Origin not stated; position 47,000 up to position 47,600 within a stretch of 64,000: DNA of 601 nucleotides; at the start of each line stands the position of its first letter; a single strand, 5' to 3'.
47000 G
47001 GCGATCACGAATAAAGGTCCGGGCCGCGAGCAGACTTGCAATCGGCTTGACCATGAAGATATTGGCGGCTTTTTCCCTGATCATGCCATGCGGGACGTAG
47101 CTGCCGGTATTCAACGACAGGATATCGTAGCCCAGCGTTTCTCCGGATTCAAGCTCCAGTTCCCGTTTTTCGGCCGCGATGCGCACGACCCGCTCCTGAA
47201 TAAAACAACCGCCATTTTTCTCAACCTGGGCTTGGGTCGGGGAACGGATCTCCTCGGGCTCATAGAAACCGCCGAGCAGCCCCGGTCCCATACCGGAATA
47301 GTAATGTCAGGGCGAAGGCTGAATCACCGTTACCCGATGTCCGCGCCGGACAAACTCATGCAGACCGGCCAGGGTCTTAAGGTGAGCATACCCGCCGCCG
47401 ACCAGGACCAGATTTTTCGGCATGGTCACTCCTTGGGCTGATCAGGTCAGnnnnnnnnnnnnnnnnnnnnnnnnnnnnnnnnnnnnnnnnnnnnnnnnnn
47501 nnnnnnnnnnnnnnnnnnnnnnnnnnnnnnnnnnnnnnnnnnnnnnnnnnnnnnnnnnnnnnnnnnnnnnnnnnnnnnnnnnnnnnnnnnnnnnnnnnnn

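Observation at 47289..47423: Second in-frame UGA, inside a pyridine nucleotide-disulfide oxidoreductase: candidate selenoprotein or broken gene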

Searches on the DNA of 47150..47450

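Call 37: search_rna_families(source=window, start=47150, end=47450, threshold=evalue, max_evalue=10)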
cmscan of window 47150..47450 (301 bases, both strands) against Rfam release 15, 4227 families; matches with E-value up to 10: 0.
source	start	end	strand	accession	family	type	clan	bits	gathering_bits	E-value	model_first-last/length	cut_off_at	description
